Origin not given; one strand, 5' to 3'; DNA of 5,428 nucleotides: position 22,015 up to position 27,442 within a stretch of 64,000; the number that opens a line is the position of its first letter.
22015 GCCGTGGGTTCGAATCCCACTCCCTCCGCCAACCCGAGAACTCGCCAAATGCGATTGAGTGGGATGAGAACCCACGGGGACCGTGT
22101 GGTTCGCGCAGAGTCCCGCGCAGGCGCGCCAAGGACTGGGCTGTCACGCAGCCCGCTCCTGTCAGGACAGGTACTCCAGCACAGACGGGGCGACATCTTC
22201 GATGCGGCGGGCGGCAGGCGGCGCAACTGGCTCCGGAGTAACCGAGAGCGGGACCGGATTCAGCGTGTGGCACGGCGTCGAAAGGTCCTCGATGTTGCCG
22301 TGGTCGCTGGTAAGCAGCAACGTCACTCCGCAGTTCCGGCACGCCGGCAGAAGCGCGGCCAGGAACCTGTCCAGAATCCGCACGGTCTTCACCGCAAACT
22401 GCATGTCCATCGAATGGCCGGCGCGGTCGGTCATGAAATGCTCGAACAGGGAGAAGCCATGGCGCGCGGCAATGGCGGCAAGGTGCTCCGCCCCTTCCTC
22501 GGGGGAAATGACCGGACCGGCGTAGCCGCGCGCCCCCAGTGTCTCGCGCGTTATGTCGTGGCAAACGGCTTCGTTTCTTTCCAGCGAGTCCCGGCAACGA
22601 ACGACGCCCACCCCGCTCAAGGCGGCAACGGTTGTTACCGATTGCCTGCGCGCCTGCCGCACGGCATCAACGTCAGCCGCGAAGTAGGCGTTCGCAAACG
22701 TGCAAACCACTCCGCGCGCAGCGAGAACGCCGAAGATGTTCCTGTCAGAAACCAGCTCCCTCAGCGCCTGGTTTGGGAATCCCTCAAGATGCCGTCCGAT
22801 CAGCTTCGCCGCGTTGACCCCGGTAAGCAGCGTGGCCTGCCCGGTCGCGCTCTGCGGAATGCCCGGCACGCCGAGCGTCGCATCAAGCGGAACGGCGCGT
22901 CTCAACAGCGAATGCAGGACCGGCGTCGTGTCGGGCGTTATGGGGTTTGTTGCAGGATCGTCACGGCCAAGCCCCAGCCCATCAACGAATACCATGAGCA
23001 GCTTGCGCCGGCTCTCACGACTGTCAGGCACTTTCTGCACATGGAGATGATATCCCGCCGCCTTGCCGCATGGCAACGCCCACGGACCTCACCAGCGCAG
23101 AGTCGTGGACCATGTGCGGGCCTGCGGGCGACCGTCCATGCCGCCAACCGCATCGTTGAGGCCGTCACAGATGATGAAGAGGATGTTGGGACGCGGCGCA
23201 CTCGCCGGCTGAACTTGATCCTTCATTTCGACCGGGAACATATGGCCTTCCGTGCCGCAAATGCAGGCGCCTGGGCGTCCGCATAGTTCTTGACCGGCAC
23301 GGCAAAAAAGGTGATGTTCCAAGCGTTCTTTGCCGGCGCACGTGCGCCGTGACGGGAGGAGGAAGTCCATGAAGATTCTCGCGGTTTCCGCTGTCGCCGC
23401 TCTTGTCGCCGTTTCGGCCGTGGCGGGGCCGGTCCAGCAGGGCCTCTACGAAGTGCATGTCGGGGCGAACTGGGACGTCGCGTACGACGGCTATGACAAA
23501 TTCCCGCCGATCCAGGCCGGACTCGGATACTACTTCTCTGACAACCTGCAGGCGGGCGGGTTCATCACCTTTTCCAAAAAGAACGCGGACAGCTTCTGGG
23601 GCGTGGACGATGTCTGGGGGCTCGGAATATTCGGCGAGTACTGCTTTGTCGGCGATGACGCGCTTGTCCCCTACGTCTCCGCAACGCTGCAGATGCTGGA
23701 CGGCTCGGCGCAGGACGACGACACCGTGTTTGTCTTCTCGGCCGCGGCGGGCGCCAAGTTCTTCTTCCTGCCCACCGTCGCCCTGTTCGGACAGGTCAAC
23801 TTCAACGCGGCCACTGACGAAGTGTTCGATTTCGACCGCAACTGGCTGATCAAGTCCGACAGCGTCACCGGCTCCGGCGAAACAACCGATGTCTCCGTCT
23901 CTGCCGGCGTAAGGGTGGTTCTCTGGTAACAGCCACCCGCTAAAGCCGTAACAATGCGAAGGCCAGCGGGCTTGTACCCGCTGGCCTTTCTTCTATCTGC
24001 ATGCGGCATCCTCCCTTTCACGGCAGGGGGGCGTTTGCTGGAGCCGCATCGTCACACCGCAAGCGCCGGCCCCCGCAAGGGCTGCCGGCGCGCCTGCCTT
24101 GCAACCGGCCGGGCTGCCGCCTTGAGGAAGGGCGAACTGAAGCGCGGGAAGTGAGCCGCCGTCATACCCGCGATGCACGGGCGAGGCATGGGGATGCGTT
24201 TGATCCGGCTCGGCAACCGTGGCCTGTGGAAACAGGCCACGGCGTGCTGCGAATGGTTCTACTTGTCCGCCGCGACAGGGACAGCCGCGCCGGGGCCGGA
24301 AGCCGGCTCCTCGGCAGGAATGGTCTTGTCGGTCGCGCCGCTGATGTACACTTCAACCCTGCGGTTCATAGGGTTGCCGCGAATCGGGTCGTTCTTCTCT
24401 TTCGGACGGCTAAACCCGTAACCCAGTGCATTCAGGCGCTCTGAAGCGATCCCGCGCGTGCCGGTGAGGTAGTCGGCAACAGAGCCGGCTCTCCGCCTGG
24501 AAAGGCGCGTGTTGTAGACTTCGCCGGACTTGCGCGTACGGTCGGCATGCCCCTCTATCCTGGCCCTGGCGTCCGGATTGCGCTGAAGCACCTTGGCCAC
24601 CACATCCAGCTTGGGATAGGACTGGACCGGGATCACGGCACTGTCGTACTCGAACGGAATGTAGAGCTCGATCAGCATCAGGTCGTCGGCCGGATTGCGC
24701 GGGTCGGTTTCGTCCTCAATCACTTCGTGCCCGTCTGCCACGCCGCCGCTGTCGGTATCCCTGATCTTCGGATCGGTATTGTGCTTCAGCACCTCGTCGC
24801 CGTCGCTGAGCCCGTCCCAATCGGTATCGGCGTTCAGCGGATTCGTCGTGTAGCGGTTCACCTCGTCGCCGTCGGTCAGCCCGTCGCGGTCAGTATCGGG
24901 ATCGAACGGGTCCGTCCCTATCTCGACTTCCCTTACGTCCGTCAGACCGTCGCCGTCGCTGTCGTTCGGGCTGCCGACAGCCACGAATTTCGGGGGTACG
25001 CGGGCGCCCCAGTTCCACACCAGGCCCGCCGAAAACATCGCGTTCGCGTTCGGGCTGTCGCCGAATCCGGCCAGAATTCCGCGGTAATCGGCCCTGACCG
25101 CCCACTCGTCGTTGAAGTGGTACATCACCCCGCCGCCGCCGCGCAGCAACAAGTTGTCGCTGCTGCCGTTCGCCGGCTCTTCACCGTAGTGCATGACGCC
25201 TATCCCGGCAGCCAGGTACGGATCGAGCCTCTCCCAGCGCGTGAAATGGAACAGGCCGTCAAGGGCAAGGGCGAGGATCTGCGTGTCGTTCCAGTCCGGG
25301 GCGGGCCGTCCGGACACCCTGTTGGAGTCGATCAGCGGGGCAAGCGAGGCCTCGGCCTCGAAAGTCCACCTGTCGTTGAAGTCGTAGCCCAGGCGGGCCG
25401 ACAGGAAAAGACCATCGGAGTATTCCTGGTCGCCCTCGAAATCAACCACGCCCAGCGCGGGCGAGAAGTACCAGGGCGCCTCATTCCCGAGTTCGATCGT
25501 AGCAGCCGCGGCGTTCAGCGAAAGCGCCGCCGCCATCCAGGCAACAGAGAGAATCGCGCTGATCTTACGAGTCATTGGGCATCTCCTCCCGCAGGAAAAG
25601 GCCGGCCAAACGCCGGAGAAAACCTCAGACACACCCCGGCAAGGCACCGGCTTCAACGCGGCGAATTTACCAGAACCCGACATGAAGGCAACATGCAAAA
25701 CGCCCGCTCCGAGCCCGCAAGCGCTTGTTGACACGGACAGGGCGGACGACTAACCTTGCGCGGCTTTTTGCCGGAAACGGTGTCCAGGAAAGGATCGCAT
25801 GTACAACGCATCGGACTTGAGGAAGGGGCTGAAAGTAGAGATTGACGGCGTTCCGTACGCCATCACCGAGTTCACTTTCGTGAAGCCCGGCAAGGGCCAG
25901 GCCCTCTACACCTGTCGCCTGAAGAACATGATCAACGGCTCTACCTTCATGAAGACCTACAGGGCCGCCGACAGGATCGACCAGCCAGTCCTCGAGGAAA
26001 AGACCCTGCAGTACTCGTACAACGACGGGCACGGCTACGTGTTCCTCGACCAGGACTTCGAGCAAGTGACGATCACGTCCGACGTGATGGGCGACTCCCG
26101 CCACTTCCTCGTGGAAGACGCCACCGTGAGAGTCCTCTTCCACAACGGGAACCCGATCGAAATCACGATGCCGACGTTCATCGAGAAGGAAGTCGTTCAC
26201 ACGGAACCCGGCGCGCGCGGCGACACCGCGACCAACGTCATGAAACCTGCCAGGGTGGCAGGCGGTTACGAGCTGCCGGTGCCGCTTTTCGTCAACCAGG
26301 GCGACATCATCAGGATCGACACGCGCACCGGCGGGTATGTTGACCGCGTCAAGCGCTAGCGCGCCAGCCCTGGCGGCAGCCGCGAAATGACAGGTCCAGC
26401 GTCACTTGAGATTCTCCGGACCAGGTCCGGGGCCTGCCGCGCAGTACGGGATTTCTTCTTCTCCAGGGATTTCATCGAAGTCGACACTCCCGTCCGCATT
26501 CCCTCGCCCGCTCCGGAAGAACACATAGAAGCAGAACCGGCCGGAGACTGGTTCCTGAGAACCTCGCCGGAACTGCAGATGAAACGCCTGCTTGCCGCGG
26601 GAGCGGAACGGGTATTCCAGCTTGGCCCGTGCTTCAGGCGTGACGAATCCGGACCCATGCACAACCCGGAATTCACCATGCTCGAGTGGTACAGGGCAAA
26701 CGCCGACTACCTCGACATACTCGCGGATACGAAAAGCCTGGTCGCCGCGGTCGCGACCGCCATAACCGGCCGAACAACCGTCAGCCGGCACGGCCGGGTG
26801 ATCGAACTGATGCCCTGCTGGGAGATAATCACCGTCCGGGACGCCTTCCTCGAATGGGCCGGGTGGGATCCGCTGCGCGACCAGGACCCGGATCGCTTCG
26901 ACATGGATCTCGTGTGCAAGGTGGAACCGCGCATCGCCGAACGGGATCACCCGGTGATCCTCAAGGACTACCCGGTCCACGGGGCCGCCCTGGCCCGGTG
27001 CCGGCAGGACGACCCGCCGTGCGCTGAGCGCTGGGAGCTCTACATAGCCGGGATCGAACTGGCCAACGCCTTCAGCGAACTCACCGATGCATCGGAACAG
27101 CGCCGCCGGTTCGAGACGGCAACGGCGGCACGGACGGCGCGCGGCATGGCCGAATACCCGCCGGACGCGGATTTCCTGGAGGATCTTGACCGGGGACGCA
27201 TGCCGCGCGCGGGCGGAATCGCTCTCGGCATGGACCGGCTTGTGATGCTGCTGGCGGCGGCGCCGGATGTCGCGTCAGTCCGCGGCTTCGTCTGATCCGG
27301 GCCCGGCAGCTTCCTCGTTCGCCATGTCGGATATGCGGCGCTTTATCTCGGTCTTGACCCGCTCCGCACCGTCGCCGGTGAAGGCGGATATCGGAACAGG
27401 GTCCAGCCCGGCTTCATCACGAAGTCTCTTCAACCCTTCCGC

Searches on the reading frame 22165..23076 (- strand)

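Call 77: search_protein_families(library=pfam, proteins=[window:22165-23076:-], max_evalue=0.000001)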
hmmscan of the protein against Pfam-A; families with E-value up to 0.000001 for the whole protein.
window:22165-23076:- (304 aa): 1 family
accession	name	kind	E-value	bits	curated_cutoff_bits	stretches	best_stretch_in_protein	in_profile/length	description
PF01676.23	Metalloenzyme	-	1.2e-16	61.4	24.3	1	25-302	2-247/252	Metalloenzyme superfamily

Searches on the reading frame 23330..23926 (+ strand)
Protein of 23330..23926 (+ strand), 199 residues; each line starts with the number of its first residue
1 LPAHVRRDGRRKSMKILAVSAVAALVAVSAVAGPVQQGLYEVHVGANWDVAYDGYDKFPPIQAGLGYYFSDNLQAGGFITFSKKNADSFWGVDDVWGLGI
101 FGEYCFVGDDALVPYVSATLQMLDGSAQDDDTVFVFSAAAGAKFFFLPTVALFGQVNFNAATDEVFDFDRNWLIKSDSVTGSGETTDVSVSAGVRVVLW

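Call 77: search_protein_families(library=pfam, proteins=[window:23330-23926:+], max_evalue=0.000001)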
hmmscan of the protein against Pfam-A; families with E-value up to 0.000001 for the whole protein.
window:23330-23926:+ (199 aa): 0 families

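Call 81: search_protein_families(library=pfam, proteins=[window:23330-23926:+], max_evalue=0.01)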
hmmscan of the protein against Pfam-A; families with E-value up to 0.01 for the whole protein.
window:23330-23926:+ (199 aa): 1 family
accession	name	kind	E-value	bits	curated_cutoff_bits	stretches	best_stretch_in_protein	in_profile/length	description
PF13505.12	OMP_b-brl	-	2.1e-06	28.5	28.7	1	21-193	2-172/175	Outer membrane protein beta-barrel domain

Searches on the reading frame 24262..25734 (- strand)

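Call 78: search_protein_families(library=pfam, proteins=[window:24262-25734:-], max_evalue=0.000001)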
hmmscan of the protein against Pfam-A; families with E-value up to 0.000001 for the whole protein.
window:24262-25734:- (491 aa): 3 families
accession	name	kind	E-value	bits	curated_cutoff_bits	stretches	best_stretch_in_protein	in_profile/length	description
PF00691.25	OmpA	-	1e-16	61.5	27.2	1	361-458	2-98/98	OmpA family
PF18884.5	TSP3_bac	-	7.8e-16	58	25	1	258-279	1-22/22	Bacterial TSP3 repeat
PF13505.12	OMP_b-brl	-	1.3e-15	58.5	28.7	1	67-240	5-173/175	Outer membrane protein beta-barrel domain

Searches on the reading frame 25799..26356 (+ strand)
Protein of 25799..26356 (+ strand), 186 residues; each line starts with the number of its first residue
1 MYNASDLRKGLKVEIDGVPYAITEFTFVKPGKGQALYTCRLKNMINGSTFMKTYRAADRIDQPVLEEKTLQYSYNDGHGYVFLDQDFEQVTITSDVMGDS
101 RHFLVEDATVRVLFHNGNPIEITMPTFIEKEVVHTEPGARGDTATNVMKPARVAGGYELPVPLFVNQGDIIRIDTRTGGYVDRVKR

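Call 78: search_protein_families(library=pfam, proteins=[window:25799-26356:+], max_evalue=0.000001)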
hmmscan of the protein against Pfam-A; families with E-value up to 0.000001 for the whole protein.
window:25799-26356:+ (186 aa): 3 families
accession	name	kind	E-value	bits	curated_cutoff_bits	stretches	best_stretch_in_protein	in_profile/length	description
PF08207.18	EFP_N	-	1.4e-23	83.1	23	1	4-59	2-57/58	Elongation factor P (EF-P) KOW-like domain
PF09285.17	Elong-fact-P_C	-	5.8e-23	80.8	25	1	129-183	2-56/56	Elongation factor P, C-terminal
PF01132.26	EFP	-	3.1e-18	65.9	27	1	68-120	1-54/54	Elongation factor P (EF-P) OB domain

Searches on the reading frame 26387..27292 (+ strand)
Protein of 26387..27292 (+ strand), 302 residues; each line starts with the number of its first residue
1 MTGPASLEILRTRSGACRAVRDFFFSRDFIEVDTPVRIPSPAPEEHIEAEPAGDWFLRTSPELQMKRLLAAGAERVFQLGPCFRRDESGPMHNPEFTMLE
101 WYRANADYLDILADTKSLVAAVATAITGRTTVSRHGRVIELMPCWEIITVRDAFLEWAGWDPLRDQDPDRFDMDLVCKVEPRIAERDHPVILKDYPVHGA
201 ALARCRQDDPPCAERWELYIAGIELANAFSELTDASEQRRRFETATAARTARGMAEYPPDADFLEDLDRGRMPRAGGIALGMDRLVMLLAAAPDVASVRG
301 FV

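Call 78: search_protein_families(library=pfam, proteins=[window:26387-27292:+], max_evalue=0.000001)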
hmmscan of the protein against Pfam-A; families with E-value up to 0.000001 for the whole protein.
window:26387-27292:+ (302 aa): 1 family
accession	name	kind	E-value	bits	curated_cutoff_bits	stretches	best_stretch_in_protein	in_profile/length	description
PF00152.25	tRNA-synt_2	-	4.2e-47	161.1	25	1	5-301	17-304/308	tRNA synthetases class II (D, K and N)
